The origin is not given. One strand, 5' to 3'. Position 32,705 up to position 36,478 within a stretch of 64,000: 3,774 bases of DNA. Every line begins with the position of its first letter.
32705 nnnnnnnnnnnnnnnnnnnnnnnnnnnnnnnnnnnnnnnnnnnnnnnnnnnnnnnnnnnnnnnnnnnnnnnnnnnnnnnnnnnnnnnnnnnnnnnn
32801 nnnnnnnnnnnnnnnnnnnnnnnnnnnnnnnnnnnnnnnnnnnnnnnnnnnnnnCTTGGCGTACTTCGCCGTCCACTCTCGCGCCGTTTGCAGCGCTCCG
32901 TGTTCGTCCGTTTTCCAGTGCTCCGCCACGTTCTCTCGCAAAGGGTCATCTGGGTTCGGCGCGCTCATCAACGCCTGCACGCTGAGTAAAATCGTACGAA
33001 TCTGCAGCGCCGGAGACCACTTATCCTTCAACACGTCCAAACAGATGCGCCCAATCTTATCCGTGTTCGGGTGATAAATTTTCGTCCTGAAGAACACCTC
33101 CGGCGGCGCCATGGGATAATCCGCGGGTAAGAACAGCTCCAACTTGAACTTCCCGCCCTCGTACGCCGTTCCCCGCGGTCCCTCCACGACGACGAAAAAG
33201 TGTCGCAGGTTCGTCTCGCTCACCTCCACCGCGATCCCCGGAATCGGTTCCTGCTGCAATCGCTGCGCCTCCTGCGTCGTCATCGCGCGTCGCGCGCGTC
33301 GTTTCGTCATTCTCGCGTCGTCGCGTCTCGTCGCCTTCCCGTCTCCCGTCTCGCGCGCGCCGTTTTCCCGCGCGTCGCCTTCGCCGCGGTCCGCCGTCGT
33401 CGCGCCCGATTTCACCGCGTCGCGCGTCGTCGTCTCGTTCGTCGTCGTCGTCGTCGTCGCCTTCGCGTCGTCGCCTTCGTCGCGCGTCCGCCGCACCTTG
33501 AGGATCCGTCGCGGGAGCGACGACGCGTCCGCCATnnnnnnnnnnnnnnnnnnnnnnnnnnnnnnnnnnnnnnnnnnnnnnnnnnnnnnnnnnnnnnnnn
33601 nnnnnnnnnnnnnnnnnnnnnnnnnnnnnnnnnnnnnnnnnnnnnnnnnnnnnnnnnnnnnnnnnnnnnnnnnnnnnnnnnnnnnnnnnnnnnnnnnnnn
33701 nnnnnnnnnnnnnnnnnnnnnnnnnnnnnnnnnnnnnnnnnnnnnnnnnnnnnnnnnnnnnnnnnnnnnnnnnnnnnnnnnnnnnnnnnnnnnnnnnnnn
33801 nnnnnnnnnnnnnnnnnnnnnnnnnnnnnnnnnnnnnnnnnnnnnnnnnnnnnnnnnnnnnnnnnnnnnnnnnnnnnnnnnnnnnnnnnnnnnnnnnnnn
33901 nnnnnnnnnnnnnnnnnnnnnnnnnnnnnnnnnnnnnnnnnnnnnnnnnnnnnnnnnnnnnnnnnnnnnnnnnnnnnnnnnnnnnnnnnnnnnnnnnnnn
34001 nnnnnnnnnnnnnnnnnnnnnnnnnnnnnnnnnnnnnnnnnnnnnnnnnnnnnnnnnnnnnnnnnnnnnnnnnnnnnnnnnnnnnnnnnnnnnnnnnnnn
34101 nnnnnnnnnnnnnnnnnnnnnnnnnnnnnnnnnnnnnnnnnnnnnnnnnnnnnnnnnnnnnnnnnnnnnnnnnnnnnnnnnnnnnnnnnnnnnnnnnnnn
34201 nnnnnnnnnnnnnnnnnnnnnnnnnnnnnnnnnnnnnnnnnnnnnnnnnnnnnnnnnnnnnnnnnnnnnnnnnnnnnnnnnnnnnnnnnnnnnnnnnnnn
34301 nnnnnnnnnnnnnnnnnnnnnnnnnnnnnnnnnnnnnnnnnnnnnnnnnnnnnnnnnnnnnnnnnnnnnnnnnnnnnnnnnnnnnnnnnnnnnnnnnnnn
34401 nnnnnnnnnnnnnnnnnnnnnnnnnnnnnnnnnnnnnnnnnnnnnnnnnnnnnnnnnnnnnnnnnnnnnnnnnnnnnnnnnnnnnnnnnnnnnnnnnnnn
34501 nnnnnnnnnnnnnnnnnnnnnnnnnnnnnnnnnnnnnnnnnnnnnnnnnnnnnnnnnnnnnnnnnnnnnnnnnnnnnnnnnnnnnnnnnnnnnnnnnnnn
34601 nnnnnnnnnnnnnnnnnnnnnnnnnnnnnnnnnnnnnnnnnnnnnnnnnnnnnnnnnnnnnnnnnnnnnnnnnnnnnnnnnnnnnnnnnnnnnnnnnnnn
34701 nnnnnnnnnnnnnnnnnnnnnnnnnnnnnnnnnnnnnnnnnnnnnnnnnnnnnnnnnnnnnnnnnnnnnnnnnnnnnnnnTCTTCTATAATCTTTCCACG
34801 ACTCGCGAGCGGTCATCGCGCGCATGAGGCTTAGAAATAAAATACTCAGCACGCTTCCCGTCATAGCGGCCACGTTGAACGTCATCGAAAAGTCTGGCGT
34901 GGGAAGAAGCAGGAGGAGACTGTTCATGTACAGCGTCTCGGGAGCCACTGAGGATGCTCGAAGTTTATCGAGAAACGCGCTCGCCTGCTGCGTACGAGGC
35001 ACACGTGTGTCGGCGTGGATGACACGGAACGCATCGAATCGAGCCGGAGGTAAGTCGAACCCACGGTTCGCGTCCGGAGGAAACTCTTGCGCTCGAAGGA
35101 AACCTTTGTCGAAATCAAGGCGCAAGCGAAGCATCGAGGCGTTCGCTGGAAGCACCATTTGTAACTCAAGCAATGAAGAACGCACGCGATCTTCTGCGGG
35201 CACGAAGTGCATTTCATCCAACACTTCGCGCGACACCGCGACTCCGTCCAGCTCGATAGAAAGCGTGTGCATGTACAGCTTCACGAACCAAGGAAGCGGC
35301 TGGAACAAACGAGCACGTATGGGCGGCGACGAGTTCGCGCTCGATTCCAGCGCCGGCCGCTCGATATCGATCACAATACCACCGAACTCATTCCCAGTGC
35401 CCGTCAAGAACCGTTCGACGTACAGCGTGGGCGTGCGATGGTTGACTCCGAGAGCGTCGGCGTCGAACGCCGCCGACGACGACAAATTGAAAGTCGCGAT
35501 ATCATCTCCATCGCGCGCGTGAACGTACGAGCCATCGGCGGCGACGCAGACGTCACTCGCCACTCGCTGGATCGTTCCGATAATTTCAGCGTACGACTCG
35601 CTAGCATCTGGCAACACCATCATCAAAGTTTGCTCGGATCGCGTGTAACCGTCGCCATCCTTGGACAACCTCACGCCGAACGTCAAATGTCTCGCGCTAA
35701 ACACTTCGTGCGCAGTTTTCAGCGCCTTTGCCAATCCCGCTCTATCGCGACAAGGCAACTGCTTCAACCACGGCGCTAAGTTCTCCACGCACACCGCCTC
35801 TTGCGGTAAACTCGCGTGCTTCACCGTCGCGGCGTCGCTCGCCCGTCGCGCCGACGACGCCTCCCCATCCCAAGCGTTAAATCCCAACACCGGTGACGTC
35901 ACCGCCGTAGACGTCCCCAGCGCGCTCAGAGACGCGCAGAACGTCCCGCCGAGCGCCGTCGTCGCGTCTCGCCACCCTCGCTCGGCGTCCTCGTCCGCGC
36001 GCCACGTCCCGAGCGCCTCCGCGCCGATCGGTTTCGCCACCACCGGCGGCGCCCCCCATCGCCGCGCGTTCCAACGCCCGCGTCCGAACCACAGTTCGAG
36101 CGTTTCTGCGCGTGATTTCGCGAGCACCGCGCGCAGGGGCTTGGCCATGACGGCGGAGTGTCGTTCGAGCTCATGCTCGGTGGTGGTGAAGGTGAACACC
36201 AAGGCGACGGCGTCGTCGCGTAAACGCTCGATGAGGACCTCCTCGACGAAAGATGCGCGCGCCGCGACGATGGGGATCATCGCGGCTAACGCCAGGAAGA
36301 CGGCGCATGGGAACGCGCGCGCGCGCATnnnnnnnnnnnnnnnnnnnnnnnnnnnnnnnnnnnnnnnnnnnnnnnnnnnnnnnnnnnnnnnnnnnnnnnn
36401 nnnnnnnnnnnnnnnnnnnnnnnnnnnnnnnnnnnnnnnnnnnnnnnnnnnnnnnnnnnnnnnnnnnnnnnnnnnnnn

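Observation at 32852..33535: Ubc13 (UBE2N) contains an in-frame, stop-free 225-nt intron hidden inside a long ORF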

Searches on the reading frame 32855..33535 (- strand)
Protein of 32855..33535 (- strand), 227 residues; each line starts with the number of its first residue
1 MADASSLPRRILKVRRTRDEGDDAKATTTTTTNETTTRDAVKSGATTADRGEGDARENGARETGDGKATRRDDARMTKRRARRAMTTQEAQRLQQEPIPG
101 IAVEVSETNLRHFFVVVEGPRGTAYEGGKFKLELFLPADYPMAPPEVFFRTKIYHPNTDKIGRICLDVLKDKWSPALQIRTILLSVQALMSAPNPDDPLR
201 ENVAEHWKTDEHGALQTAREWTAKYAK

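Call 22: find_encoding_contigs(protein=window:32855-33535:-, flank=1000, max_places=10)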
Protein seq(227 aa) (227 aa): no gene with exactly this product is on record in the collection.

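Call 54: search_protein_families(library=pfam, proteins=[window:32855-33535:-])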
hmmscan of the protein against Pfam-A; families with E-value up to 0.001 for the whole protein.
seq(227 aa): 1 family
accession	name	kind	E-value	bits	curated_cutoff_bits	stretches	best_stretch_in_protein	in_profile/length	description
PF00179.31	UQ_con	-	2.2e-44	150.9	27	1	87-221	3-139/140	Ubiquitin-conjugating enzyme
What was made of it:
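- On Intein or protein-level insertion domain: Pfam finds only UQ_con in the 227-aa product (call 54).
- Pfam still finds UQ_con in it (call 54). The Pfam match of the unspliced form loses the first profile positions (call 54).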

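Call 64: predict_structure(alignment_id=A1)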
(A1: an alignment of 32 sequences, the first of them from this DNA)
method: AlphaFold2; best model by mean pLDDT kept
length: 227 residues; sequences in the alignment: 32
mean_pLDDT: 56.4   pTM: 0.37
mean pLDDT of the five models: 56.4, 55.5, 54.0, 53.8, 51.7
residues with pLDDT >= 90: 0; 70-90: 38; 50-70: 114; < 50: 75
segments of 3 or more residues with pLDDT < 50: 1-66, 79-84
pLDDT, mean of each block of 10 residues (from residue 1): 37 34 36 37 37 39 48 54 55 64 71 74 70 72 66 62 68 66 70 54 59 67 59
secondary structure, 60 per line:
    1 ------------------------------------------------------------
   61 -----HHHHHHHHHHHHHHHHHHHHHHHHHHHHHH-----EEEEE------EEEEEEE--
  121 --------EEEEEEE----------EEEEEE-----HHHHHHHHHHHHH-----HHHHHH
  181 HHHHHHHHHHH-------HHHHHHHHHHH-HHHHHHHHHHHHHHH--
elements in order: H66-95 E101-105 E112-118 E129-135 E146-151 H157-169 H175-191 H199-209 H211-225
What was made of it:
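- On Intein or protein-level insertion domain: The insert is low-complexity and is predicted to be mostly disordered: residues 1-66 have pLDDT below 50, and the rest is modelled only as a low-confidence helix (call 64).
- In the unspliced 227-aa protein, residues 1-66 have pLDDT below 50 (call 64). The 227-aa model is disordered over residues 1-66 (call 64).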

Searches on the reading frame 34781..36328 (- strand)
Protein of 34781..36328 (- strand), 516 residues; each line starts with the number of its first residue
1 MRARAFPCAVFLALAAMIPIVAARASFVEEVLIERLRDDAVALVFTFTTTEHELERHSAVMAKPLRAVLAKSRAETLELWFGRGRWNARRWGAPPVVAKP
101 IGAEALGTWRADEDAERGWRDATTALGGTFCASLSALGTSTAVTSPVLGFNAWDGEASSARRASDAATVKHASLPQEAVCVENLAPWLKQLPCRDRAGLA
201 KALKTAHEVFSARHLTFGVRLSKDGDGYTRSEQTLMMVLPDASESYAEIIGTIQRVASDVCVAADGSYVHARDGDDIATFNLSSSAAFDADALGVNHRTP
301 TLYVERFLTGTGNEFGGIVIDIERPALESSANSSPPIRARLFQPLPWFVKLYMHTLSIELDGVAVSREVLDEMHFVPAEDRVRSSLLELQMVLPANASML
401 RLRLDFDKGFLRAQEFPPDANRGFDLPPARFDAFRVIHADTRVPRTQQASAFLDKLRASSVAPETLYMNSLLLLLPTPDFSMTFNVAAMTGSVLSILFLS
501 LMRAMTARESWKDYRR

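Call 15: find_homologous_proteins(query=window:34781-36328:-, max_evalue=1e-10)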
Query window:34781-36328:- (516 aa): 69 proteins with E <= 1e-10 among 8000 candidates.
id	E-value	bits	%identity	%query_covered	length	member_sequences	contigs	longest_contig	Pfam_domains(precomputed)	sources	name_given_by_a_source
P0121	0.0e+0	1141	100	100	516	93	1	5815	PF04113.20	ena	-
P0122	3.7e-243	826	99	72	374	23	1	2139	PF04113.20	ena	-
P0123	1.3e-179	616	59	98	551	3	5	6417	PF04113.20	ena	-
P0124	1.1e-178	613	58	95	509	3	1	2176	PF04113.20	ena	-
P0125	1.7e-175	603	57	98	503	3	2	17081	PF04113.20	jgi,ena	-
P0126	5.3e-175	601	56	100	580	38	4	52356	PF04113.20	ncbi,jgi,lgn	jgi:GPI-anchor transamidase subunit T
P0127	4.1e-174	598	55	96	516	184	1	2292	PF04113.20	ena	-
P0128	4.7e-173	595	54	99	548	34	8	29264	PF04113.20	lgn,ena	-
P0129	3.5e-172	592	56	96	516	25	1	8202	PF04113.20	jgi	-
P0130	2.4e-170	586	53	99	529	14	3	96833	PF04113.20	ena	-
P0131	1.9e-164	566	56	94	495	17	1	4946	PF04113.20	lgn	-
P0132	1.1e-159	551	55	89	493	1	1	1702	PF04113.20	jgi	jgi:phosphatidylinositol glycan class T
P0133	3.9e-139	483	59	72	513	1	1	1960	PF12236.15,PF04113.20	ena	-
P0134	4.5e-136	473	49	100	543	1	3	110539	PF04113.20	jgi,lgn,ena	-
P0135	1.8e-89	319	36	95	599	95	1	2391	PF04113.20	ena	-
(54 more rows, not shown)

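Call 16: list_cluster_members(proteins=[P0126, P0121, P0002, P0134])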
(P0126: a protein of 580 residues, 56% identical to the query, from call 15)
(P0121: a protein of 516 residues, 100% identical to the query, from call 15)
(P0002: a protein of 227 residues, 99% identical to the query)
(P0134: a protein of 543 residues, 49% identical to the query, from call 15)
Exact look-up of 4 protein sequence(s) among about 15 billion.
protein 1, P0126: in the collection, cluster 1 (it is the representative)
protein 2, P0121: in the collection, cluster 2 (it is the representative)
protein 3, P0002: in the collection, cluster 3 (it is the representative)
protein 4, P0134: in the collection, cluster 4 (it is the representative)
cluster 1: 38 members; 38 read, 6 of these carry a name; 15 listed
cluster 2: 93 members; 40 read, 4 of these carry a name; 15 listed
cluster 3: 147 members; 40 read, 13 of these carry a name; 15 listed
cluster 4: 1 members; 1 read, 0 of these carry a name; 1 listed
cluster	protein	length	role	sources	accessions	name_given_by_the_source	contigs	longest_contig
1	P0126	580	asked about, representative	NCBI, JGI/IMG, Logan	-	GPI-anchor transamidase subunit T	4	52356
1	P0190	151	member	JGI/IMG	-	GPI-anchor transamidase subunit T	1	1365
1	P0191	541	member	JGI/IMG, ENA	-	GPI-anchor transamidase subunit T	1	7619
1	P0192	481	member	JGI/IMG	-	phosphatidylinositol glycan class T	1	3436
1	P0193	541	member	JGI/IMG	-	phosphatidylinositol glycan class T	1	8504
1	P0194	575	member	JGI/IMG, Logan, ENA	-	GPI-anchor transamidase subunit T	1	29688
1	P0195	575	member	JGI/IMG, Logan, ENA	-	-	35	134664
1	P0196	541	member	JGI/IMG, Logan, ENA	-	-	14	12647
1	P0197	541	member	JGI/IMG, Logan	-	-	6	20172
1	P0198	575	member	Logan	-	-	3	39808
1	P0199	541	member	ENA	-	-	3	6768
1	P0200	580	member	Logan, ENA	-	-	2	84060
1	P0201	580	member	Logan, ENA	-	-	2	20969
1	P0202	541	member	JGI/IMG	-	-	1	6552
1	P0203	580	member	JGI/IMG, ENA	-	-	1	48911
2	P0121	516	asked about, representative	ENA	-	-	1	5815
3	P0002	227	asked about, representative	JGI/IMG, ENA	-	ubiquitin-conjugating enzyme E2 N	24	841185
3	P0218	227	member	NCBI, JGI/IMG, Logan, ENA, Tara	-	ubiquitin-conjugating enzyme E2 N | strand:- start:2194 stop:2877 length:684 start_codon:yes stop_codon:yes gene_type:complete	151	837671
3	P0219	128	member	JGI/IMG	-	ubiquitin-conjugating enzyme E2 N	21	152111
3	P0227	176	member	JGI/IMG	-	ubiquitin-conjugating enzyme E2 N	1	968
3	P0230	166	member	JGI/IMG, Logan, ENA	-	-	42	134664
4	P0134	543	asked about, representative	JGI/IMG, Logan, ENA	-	-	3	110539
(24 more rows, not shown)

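Call 18: find_encoding_contigs(protein=P0230, flank=3000, max_places=3)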
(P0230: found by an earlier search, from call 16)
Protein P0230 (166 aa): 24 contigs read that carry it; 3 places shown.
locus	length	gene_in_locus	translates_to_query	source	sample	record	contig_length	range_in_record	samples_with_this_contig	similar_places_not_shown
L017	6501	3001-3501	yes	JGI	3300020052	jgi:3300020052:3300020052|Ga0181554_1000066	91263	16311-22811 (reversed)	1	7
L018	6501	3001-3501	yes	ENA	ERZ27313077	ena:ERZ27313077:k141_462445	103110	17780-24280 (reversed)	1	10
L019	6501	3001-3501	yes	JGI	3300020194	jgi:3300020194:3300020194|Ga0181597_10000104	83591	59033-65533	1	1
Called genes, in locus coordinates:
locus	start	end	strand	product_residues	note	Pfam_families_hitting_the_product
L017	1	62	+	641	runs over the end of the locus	PF13428:TPR_14 (faint), PF13432:TPR_16 (faint), PF25098:PEX18_PEX21_C (weak), PF23914:TPR_CcmH_CycH, PF01239:PPTA (faint), PF23914:TPR_CcmH_CycH (weak), PF00515:TPR_1 (weak), PF07719:TPR_2 (weak), +5 more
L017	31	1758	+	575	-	PF04113:Gpi16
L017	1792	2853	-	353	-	PF04142:Nuc_sug_transp, PF16913:PUNUT (weak)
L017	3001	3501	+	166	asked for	PF00179:UQ_con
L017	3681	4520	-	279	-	PF00226:DnaJ, PF00076:RRM_1 (weak)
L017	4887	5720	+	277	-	-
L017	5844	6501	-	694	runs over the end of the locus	PF00009:GTP_EFTU (faint), PF02421:FeoB_N (faint), PF03193:RsgA_GTPase (faint), PF01926:MMR_HSR1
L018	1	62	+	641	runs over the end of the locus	PF13428:TPR_14 (faint), PF13432:TPR_16 (faint), PF25098:PEX18_PEX21_C (weak), PF23914:TPR_CcmH_CycH, PF01239:PPTA (faint), PF23914:TPR_CcmH_CycH (weak), PF00515:TPR_1 (weak), PF07719:TPR_2 (weak), +5 more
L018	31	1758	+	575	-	PF04113:Gpi16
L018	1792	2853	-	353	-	PF04142:Nuc_sug_transp, PF16913:PUNUT (weak)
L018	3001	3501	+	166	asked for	PF00179:UQ_con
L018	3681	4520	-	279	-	PF00226:DnaJ, PF00076:RRM_1 (weak)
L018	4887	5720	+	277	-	-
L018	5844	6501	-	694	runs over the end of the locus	PF00009:GTP_EFTU (faint), PF02421:FeoB_N (faint), PF03193:RsgA_GTPase (faint), PF01926:MMR_HSR1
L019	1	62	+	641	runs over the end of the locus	PF13428:TPR_14 (faint), PF13432:TPR_16 (faint), PF25098:PEX18_PEX21_C (weak), PF23914:TPR_CcmH_CycH, PF01239:PPTA (faint), PF23914:TPR_CcmH_CycH (weak), PF00515:TPR_1 (weak), PF07719:TPR_2 (weak), +5 more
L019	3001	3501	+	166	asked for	PF00179:UQ_con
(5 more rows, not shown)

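Call 19: find_encoding_contigs(protein=P0227, flank=3000, max_places=3)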
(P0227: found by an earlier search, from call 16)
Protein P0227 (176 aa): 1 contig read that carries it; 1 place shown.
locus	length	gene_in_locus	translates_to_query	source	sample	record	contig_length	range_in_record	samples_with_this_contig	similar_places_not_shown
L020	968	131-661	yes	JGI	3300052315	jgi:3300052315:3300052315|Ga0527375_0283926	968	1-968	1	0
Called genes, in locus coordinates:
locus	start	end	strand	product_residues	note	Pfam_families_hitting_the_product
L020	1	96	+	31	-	?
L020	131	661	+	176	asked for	PF00179:UQ_con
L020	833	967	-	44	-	?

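Call 24: find_encoding_contigs(protein=P0218, flank=500, max_places=10)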
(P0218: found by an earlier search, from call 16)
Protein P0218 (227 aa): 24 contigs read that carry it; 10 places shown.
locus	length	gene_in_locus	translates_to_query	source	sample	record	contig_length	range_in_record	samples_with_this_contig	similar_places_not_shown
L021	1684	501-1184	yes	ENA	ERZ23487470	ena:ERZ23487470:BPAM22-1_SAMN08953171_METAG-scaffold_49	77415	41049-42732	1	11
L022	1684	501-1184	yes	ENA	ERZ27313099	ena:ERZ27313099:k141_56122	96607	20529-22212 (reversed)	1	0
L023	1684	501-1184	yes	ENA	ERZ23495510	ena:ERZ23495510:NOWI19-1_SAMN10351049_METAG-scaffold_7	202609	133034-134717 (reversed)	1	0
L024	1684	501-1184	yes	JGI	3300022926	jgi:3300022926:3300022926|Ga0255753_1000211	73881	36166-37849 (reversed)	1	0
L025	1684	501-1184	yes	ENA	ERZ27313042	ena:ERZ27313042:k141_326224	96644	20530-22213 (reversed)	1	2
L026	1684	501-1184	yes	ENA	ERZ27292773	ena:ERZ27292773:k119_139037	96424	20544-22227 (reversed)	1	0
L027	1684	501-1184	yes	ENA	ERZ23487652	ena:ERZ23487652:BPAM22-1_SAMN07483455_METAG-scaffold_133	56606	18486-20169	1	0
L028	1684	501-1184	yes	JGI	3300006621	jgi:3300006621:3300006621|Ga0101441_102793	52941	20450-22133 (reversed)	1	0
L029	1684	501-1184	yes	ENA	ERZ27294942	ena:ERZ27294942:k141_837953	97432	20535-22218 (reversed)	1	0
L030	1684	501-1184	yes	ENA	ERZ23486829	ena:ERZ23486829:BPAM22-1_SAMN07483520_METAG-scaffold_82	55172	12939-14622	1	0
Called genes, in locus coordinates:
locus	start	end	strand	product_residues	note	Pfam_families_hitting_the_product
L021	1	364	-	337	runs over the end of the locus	PF04142:Nuc_sug_transp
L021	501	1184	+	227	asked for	PF00179:UQ_con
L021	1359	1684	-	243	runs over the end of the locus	PF00076:RRM_1 (weak)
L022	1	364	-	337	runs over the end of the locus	PF04142:Nuc_sug_transp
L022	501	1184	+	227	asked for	PF00179:UQ_con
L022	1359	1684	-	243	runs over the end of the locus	PF00076:RRM_1 (weak)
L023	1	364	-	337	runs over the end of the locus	PF04142:Nuc_sug_transp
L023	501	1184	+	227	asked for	PF00179:UQ_con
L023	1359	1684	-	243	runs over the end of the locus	PF00076:RRM_1 (weak)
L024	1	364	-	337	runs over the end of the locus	PF04142:Nuc_sug_transp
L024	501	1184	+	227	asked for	PF00179:UQ_con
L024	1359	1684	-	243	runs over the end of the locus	PF00076:RRM_1 (weak)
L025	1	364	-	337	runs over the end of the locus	PF04142:Nuc_sug_transp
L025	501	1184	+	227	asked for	PF00179:UQ_con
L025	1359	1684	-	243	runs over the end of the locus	PF00076:RRM_1 (weak)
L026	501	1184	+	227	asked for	PF00179:UQ_con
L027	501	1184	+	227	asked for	PF00179:UQ_con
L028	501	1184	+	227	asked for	PF00179:UQ_con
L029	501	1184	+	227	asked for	PF00179:UQ_con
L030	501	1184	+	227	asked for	PF00179:UQ_con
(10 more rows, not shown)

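Call 29: find_encoding_contigs(protein=P0219, flank=3000, max_places=2)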
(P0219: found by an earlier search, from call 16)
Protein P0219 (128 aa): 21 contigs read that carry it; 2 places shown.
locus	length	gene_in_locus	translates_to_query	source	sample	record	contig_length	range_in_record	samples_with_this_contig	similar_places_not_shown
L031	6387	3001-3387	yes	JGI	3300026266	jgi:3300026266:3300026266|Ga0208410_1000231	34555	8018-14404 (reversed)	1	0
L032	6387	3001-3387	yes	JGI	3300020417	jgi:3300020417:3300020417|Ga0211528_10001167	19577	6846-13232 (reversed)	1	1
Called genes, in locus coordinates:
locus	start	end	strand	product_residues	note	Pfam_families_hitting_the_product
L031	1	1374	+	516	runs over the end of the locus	PF04113:Gpi16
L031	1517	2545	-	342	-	-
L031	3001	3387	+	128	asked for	PF00179:UQ_con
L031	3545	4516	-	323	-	PF00226:DnaJ, PF00076:RRM_1 (faint)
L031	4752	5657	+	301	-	-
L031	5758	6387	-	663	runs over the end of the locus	PF02421:FeoB_N (faint), PF03193:RsgA_GTPase (faint), PF01926:MMR_HSR1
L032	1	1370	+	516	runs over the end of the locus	PF04113:Gpi16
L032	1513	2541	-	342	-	-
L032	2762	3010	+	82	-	-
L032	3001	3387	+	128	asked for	PF00179:UQ_con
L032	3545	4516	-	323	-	PF00226:DnaJ, PF00076:RRM_1 (faint)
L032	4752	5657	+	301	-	-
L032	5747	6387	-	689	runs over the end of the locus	PF02421:FeoB_N (faint), PF03193:RsgA_GTPase (faint), PF01926:MMR_HSR1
